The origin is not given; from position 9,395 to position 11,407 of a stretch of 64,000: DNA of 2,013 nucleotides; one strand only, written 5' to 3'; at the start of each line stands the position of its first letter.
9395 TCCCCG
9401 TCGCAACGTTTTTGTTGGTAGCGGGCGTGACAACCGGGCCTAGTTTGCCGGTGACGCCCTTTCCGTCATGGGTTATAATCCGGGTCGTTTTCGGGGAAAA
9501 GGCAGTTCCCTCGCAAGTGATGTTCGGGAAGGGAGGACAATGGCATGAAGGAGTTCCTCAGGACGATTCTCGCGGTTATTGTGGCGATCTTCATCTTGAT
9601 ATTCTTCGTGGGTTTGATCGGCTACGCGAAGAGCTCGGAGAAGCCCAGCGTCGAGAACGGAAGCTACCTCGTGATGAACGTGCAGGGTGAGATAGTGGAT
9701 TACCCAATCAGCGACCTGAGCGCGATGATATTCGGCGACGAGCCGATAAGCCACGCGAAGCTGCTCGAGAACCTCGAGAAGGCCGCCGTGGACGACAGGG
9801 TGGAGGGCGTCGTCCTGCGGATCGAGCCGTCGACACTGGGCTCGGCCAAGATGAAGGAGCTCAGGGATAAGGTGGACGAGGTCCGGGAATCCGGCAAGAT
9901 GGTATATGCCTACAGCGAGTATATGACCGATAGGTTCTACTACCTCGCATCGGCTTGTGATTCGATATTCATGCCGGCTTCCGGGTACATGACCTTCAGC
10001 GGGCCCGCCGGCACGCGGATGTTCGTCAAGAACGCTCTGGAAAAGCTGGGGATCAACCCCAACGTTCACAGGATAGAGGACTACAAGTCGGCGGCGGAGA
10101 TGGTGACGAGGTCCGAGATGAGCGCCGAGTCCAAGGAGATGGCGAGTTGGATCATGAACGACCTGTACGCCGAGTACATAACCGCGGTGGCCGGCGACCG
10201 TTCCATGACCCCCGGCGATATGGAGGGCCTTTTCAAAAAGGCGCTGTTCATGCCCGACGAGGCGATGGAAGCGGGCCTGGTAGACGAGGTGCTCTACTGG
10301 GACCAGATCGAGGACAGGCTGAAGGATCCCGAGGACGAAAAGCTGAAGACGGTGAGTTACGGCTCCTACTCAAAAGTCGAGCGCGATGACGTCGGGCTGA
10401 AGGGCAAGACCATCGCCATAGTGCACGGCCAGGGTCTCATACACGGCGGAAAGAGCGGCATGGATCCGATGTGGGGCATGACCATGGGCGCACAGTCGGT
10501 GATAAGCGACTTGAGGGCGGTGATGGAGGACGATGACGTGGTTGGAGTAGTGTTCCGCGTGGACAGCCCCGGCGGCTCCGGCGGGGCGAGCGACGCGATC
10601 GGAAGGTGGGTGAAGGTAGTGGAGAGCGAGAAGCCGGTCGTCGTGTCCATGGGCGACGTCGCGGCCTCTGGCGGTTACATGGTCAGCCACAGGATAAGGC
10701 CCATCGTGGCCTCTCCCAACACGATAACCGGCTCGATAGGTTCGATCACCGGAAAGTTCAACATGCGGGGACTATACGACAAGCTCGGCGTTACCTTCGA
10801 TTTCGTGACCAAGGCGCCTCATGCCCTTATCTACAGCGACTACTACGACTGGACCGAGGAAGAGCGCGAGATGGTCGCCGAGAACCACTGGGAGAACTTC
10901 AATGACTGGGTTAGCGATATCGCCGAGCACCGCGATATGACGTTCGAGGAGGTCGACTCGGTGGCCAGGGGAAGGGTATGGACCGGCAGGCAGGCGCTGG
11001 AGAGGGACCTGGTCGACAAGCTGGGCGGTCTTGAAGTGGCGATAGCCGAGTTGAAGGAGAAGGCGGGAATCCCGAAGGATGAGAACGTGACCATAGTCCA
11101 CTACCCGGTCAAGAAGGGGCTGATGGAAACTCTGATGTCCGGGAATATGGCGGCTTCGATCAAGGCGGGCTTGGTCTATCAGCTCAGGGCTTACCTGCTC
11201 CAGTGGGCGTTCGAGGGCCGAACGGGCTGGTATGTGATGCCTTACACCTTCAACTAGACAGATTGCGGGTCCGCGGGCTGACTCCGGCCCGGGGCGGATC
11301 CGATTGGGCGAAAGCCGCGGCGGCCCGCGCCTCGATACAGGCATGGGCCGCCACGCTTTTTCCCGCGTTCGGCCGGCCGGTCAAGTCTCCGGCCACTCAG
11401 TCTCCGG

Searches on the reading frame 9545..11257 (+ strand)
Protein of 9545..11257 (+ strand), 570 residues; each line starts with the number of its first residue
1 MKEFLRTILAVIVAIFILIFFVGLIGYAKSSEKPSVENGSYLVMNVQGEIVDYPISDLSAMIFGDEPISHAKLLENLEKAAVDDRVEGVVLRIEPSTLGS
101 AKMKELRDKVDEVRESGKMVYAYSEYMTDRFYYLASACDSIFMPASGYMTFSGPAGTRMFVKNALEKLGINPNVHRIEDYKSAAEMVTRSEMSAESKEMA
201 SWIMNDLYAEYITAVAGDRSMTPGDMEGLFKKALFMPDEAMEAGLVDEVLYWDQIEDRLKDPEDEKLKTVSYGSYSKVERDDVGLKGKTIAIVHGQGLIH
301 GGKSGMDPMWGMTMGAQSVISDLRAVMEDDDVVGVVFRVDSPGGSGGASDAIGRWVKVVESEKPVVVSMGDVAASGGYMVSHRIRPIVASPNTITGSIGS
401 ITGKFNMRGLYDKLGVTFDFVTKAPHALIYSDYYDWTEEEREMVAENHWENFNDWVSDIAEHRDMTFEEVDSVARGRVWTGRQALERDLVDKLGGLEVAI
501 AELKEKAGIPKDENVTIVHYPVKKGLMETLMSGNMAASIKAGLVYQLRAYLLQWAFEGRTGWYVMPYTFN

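Call 42: search_protein_families(library=pfam, proteins=[window:9545-11257:+], max_evalue=0.00001)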
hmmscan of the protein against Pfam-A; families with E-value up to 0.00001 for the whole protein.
window:9545-11257:+ (570 aa): 1 family
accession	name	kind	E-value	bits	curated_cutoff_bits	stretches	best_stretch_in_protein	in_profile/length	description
PF01343.23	Peptidase_S49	-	5.2e-67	225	24.9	2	360-508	4-152/154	Peptidase family S49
